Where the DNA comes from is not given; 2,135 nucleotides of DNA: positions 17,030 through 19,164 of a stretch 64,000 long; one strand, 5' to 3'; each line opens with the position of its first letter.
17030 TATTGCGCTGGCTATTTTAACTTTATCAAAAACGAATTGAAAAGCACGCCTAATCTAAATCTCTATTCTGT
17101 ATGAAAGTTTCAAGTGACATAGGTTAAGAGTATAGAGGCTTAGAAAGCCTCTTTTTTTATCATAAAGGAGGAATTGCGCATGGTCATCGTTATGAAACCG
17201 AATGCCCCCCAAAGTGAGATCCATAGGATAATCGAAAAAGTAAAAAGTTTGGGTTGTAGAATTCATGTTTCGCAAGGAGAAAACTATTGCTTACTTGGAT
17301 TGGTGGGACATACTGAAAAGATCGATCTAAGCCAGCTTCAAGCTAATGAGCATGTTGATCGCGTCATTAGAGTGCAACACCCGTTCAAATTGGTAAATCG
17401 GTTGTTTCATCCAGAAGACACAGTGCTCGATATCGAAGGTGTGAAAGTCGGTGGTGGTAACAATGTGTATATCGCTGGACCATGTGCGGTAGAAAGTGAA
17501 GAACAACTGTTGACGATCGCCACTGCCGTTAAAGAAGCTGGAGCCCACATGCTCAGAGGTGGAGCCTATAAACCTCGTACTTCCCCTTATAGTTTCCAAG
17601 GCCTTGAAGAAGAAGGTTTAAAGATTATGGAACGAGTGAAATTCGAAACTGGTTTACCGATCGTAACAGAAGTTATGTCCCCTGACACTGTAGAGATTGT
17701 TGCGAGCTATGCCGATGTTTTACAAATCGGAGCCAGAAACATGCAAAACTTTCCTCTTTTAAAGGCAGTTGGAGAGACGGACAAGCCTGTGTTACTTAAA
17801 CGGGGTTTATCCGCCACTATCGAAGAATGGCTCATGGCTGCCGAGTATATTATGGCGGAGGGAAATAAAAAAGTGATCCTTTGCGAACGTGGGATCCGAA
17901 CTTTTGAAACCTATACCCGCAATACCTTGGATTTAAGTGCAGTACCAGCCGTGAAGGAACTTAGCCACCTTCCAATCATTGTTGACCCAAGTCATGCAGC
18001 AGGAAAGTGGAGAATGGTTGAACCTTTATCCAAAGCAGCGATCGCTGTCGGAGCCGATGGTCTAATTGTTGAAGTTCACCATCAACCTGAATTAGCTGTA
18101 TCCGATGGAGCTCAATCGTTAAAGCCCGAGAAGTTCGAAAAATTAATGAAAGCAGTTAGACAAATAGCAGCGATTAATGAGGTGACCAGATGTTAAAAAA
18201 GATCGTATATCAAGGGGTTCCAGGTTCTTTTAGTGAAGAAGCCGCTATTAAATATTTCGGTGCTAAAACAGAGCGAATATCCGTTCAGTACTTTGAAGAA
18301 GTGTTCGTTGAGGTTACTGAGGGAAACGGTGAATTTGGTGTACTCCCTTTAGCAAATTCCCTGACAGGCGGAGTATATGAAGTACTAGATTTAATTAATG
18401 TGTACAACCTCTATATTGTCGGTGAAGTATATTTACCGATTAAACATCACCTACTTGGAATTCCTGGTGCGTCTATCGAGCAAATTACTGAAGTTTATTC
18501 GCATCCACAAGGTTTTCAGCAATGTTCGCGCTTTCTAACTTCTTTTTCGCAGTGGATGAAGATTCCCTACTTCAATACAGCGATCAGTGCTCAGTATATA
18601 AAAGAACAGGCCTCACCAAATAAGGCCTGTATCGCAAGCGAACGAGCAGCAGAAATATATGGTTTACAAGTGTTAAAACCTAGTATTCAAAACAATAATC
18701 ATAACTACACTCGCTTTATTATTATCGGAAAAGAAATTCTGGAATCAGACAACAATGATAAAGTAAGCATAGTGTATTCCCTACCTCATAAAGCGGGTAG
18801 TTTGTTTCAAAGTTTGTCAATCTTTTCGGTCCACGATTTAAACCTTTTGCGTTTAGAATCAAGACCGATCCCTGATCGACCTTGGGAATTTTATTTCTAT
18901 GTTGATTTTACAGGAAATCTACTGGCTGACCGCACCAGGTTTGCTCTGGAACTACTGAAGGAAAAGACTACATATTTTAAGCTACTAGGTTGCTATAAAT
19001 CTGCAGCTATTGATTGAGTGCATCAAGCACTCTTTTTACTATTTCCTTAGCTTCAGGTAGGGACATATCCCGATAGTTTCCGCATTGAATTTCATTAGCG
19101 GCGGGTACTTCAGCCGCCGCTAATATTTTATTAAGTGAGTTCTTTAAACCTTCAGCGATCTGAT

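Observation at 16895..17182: Aromatic-rich leader peptide plus terminator: candidate attenuator for aroF-pheA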

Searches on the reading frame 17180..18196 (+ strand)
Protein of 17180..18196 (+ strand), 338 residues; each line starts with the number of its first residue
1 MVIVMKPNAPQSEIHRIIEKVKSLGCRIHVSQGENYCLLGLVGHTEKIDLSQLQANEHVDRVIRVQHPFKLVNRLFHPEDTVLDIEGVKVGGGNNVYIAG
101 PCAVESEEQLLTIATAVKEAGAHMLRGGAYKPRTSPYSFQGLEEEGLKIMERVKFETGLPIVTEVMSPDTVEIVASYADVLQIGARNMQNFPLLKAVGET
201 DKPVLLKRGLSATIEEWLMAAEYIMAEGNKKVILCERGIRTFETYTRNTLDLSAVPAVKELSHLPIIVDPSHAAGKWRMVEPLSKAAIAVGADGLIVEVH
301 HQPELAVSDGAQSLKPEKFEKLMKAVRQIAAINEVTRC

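Call 9: find_encoding_contigs(protein=window:17180-18196:+, flank=3000, max_places=6)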
Protein window:17180-18196:+ (338 aa): 5 contigs read that carry it; 4 places shown.
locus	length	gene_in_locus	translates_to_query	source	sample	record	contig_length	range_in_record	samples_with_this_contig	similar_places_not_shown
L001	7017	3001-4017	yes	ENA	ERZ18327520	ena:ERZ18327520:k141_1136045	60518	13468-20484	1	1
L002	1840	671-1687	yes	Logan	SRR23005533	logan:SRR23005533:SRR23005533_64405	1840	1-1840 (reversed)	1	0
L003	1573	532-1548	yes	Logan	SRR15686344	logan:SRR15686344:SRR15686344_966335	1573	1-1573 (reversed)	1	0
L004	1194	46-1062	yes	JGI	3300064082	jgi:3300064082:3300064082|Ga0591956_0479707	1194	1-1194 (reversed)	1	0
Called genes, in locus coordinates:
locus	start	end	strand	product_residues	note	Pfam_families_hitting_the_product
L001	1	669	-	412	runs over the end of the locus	PF00171:Aldedh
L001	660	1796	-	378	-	PF00696:AA_kinase, PF01472:PUA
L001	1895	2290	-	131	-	PF05168:HEPN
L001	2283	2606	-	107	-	PF01909:NTP_transf_2, PF22600:MTPAP-like_central (faint), PF18765:Polbeta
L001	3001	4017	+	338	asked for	PF18152:DAHP_snth_FXD, PF00793:DAHP_synth_1, PF03102:NeuB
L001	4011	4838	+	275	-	PF00800:PDT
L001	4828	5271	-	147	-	PF02664:LuxS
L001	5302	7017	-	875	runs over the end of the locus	PF00202:Aminotran_3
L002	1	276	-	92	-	?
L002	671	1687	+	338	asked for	PF18152:DAHP_snth_FXD, PF00793:DAHP_synth_1, PF03102:NeuB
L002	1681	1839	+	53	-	?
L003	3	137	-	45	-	?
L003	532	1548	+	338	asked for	PF18152:DAHP_snth_FXD, PF00793:DAHP_synth_1, PF03102:NeuB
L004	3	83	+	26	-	?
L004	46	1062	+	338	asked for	PF18152:DAHP_snth_FXD, PF00793:DAHP_synth_1, PF03102:NeuB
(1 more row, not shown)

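Call 12: find_related_loci(query=window:17180-18193:+, collection=genome_contigs, flank=3000)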
Query window:17180-18193:+ (338 aa) in genome_contigs; peptide patterns used: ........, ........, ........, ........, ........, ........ (x = any residue, [..] = any of these).
600 stretches matched a pattern (row limit reached: there are more); 588 encode a relative of the query (tblastn E <= 1e-3); the best 80 are kept; 80 distinct loci.
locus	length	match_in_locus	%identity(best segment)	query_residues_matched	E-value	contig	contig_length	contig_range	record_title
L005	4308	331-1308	68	1-326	1e-152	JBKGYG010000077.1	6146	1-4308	MAG: Eubacteriales bacterium isolate C1M08_25 NODE_9821_length_6146_cov_7.359547, whole genome shotgun sequence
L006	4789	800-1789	67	1-330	1e-149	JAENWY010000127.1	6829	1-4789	MAG: Spirochaetaceae bacterium isolate 5_8_m_bin3 k141_28856_length_6829_cov_1328.8131, whole genome shotgun sequence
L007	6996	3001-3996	62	1-332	7e-142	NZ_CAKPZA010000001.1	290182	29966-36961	MAG: uncultured Phascolarctobacterium sp. isolate REFINED_METABAT215_TOP10_CONTIGS_1500_ASSEMBLY_K77_MERGED__Hadza_MoBio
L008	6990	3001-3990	61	1-330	1e-140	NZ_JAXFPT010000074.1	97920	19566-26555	MAG: Clostridium sp. isolate SUG2610 k141_4353793, whole genome shotgun sequence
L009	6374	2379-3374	64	1-332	4e-138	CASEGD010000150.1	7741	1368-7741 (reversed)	uncultured Phascolarctobacterium sp. isolate O65_L3_319319_idba_bin.57 genome assembly, contig: O65_L3_319319_idba_bin.5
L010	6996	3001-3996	59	1-332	7e-134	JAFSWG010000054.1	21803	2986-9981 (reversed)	MAG: Acholeplasmatales bacterium isolate RGIG3531 Goat_Rumen.Co__c2190427, whole genome shotgun sequence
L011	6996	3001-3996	64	1-332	7e-134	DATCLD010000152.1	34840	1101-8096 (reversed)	MAG TPA_asm: Limnochordales bacterium isolate SMAG_U7113 k141_44453, whole genome shotgun sequence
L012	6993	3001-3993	59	1-331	1e-132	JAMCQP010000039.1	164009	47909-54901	MAG: Bacillota bacterium isolate FK_Sedi_A_Bin.38 NODE_82_length_164009_cov_3.83001, whole genome shotgun sequence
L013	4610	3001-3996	61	1-332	6e-132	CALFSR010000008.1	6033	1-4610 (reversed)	MAG TPA_asm: uncultured Firmicutes bacterium isolate SRR5251193_bin.81_CONCOCT_v1.1_MAG genome assembly, contig: ERZ7950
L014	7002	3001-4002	59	1-334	2e-131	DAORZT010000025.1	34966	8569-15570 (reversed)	MAG TPA_asm: Bacillota bacterium isolate AMR_MDS_1928 NODE_992_length_34966_cov_11.171465, whole genome shotgun sequence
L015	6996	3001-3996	58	1-332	8e-131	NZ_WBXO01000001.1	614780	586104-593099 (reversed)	Heliorestis acidaminivorans strain DSM 24790 NODE_1_length_614780_cov_21.1383, whole genome shotgun sequence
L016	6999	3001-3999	58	1-332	1e-130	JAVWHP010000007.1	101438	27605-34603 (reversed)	MAG: Erysipelotrichaceae bacterium isolate CGS1Y2-bin36 NODE_113_length_101438_cov_79.887151, whole genome shotgun seque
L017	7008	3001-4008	60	1-335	4e-130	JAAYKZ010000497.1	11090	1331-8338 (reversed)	MAG: Clostridiales bacterium isolate AS15tlH2ME_109 202631_AS15, whole genome shotgun sequence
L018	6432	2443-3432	58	1-330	2e-129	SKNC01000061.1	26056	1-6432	MAG: Bacillota bacterium isolate CSSed162cmA_272R1 CSSed16-2cmA-3039, whole genome shotgun sequence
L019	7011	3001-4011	57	1-337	4e-129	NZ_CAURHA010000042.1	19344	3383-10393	MAG: uncultured Veillonella sp. isolate ERR9968801_bin.3_MetaWRAP_v1.3_MAG ERZ21615851.418, whole genome shotgun sequenc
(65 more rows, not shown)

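Call 15: find_related_loci(query=window:17180-18193:+, collection=metagenome_contigs, flank=1500)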
Query window:17180-18193:+ (338 aa) in metagenome_contigs; peptide patterns used: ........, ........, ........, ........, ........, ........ (x = any residue, [..] = any of these).
600 stretches matched a pattern (row limit reached: there are more); 580 encode a relative of the query (tblastn E <= 1e-3); the best 80 are kept; 80 distinct loci.
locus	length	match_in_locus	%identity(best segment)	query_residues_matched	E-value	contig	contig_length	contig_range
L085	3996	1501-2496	64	1-332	2e-146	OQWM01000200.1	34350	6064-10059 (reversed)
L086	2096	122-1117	64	1-332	4e-156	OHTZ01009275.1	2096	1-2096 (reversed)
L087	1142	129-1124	63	1-332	4e-160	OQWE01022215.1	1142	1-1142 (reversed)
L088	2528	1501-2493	62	1-331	4e-147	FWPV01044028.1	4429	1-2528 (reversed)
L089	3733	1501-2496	63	1-332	3e-144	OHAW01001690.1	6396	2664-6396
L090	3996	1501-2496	63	1-332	2e-142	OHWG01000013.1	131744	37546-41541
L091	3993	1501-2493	62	1-331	2e-142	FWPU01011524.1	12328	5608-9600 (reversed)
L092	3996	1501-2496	62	1-332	3e-142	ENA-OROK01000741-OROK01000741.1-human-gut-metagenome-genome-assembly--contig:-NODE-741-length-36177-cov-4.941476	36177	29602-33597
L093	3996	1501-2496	62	1-332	3e-142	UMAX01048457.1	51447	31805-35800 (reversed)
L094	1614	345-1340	61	1-332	1e-153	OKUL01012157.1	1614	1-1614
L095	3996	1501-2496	61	1-332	9e-142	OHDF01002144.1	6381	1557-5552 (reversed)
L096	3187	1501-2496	61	1-332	1e-143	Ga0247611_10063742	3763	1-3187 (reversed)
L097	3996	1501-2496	64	1-332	6e-138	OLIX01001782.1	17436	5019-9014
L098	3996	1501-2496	64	1-332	6e-138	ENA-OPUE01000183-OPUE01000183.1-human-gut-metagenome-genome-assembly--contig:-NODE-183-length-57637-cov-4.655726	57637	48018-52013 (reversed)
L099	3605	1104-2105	59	1-334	2e-136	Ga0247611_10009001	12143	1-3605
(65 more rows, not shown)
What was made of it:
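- Tried and rejected: The genome and metagenome scans gave nothing closer than 68% and 64% identity (calls 12, 15).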

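Call 16: find_homologous_proteins(query=window:17180-18193:+, max_evalue=1e-100)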
Query window:17180-18193:+ (338 aa): 7676 proteins with E <= 1e-100 among 8000 candidates; the best 120 are listed.
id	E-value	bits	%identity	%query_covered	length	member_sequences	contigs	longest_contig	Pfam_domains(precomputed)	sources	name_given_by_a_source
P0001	6.8e-220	746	100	100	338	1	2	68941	PF03102.21,PF18152.7,PF00793.27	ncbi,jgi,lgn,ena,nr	ncbi:MAG: 3-deoxy-7-phosphoheptulonate synthase [Firmicutes bacterium]|jgi:3-deoxy-7-phosphoheptulon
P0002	6.6e-216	733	99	100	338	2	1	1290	PF03102.21,PF18152.7,PF00793.27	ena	-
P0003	2.3e-165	567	75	98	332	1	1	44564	PF03102.21,PF18152.7,PF00793.27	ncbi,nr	ncbi:MAG: 3-deoxy-7-phosphoheptulonate synthase [Clostridiaceae bacterium]|nr:3-deoxy-7-phosphoheptu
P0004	3.6e-165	567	75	99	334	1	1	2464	PF03102.21,PF18152.7,PF00793.27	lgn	-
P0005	6.1e-165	566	76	98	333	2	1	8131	PF03102.21,PF18152.7,PF00793.27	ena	-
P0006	6.8e-165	566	74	99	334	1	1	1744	PF03102.21,PF18152.7,PF00793.27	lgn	-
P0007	3.9e-164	563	75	98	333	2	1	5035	PF03102.21,PF18152.7,PF00793.27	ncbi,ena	-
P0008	1.2e-163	562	74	98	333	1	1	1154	PF03102.21,PF18152.7,PF00793.27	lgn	-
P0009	2.3e-162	557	73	98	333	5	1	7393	PF03102.21,PF18152.7,PF00793.27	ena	-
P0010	2.7e-162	557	73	98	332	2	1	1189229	PF03102.21,PF18152.7,PF00793.27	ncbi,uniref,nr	ncbi:3-deoxy-7-phosphoheptulonate synthase [Natronincola ferrireducens]|uniref:3-deoxy-D-arabinohept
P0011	3.1e-162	557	73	99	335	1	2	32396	PF03102.21,PF18152.7,PF00793.27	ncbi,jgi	-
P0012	3.3e-162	557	73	99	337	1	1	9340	PF03102.21,PF18152.7,PF00793.27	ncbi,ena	-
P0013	8.8e-162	555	73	98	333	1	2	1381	PF03102.21,PF18152.7,PF00793.27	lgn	-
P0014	1.4e-161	555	73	98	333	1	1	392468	PF03102.21,PF18152.7,PF00793.27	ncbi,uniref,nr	ncbi:3-deoxy-D-arabinoheptulosonate-7-phosphate synthase [Natronincola peptidivorans]|uniref:3-deoxy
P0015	1.5e-161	555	74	98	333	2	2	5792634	PF03102.21,PF18152.7,PF00793.27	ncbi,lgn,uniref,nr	ncbi:3-deoxy-7-phosphoheptulonate synthase [Geosporobacter ferrireducens]|uniref:3-deoxy-7-phosphohe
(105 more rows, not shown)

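Call 17: find_encoding_contigs(protein=P0003, flank=2500, max_places=2)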
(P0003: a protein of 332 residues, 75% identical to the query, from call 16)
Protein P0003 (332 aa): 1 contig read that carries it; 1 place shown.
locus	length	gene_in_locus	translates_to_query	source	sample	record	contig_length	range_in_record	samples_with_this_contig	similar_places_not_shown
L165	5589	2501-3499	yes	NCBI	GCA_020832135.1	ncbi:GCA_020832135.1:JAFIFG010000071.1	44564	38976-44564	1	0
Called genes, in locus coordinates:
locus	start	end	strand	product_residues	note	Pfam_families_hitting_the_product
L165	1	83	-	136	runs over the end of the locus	PF00290:Trp_syntA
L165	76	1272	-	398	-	PF00291:PALP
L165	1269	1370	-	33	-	-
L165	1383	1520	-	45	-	-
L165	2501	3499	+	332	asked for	PF18152:DAHP_snth_FXD, PF00793:DAHP_synth_1, PF03102:NeuB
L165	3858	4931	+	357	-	PF01590:GAF (weak), PF13185:GAF_2 (weak), PF00990:GGDEF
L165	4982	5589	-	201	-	?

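Call 18: find_encoding_contigs(protein=P0005, flank=2500, max_places=2)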
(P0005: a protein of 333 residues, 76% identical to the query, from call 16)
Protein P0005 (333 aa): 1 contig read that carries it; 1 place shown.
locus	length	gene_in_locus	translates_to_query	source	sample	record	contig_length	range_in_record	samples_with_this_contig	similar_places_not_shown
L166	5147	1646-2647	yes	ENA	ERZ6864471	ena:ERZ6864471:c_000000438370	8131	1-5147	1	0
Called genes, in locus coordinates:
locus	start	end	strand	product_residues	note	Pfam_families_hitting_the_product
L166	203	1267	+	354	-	PF01168:Ala_racemase_N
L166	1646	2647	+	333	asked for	PF18152:DAHP_snth_FXD, PF00793:DAHP_synth_1, PF03102:NeuB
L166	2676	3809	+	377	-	PF03446:NAD_binding_2, PF03807:F420_oxidored, PF10727:Rossmann-like (faint), PF02153:PDH_N, PF20463:PDH_C, PF01842:ACT (weak)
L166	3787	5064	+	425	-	PF00275:EPSP_synthase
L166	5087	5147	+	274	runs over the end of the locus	PF00800:PDT, PF01842:ACT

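Call 19: find_encoding_contigs(protein=P0010, flank=2500, max_places=2)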
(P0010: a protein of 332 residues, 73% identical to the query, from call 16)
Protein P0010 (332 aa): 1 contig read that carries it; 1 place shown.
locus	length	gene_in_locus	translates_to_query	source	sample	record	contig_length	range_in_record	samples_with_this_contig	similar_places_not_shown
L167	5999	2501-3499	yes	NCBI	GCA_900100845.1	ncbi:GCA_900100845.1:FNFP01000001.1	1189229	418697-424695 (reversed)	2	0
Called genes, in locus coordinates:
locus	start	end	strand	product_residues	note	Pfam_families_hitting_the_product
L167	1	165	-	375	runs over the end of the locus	PF03446:NAD_binding_2, PF03807:F420_oxidored, PF02153:PDH_N, PF20463:PDH_C, PF01842:ACT, PF13291:ACT_4 (weak), PF22629:ACT_AHAS_ss (weak)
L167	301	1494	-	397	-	PF00291:PALP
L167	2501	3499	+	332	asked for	PF18152:DAHP_snth_FXD, PF00793:DAHP_synth_1, PF03102:NeuB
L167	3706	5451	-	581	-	PF13510:Fer2_4, PF10588:NADH-G_4Fe-4S_3, PF00037:Fer4 (weak), PF02906:Fe_hyd_lg_C, PF02256:Fe_hyd_SSU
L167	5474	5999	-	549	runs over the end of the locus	PF01257:2Fe-2S_thioredx, PF01512:Complex1_51K, PF10531:SLBB (weak), PF22461:SLBB_2 (faint), PF10589:NADH_4Fe-4S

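Call 20: find_encoding_contigs(protein=P0015, flank=2500, max_places=2)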
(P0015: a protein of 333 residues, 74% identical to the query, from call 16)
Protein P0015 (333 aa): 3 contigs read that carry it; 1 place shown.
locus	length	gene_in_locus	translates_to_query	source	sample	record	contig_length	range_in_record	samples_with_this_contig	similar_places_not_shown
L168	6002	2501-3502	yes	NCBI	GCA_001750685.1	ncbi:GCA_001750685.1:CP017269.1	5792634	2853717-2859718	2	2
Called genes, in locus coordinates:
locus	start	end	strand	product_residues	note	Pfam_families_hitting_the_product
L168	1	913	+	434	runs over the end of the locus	PF01381:HTH_3 (weak), PF12844:HTH_19 (weak), PF07719:TPR_2 (weak), PF13424:TPR_12, PF17874:TPR_MalT (weak), PF14938:SNAP (weak), PF13424:TPR_12, PF13424:TPR_12, +16 more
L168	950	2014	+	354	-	PF01168:Ala_racemase_N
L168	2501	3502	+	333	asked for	PF18152:DAHP_snth_FXD, PF00793:DAHP_synth_1, PF03102:NeuB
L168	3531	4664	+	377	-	PF03446:NAD_binding_2, PF03807:F420_oxidored (weak), PF02153:PDH_N, PF20463:PDH_C, PF01842:ACT (weak), PF22629:ACT_AHAS_ss (weak)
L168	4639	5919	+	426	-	PF00275:EPSP_synthase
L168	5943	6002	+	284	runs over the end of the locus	PF00800:PDT, PF01842:ACT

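Call 64: search_protein_families(library=pfam, proteins=[L007:1877-2887:+, window:17180-18193:+], max_evalue=0.001)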
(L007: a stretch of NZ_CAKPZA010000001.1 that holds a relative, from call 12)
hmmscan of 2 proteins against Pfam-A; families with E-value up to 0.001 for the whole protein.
L007:1877-2887:+ (337 aa): 3 families
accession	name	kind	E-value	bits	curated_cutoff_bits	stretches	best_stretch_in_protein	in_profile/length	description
PF00793.26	DAHP_synth_1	-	5.2e-79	265.4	25.5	1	88-327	10-265/270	DAHP synthetase I family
PF18152.6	DAHP_snth_FXD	-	2.5e-18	66.1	27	1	1-67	1-67/67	DAHP synthase ferredoxin-like domain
PF03102.20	NeuB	-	2.4e-07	30.9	22.1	1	177-335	89-238/241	NeuB family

window:17180-18193:+ (338 aa): 3 families
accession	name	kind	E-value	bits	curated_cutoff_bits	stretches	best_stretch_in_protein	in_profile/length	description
PF00793.26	DAHP_synth_1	-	6.3e-87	291.3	25.5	1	83-329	4-264/270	DAHP synthetase I family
PF18152.6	DAHP_snth_FXD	-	6.3e-23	80.8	27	1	1-66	1-66/67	DAHP synthase ferredoxin-like domain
PF03102.20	NeuB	-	7.9e-11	42.3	22.1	1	142-331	53-234/241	NeuB family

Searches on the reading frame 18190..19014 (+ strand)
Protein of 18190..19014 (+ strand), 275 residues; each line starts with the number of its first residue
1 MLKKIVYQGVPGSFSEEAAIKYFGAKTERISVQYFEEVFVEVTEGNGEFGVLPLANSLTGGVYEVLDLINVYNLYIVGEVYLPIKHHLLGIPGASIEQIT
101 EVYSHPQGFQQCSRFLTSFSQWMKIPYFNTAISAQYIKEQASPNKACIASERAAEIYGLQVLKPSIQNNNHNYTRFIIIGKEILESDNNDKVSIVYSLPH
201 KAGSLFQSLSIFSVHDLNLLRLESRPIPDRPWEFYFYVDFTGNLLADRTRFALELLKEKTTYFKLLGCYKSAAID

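Call 64: search_protein_families(library=pfam, proteins=[window:18190-19014:+], max_evalue=0.001)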
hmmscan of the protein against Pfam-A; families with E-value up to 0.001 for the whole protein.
window:18190-19014:+ (275 aa): 1 family
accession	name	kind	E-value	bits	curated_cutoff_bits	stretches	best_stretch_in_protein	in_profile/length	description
PF00800.23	PDT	-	8.3e-59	198.9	25.2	1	5-182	1-179/181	Prephenate dehydratase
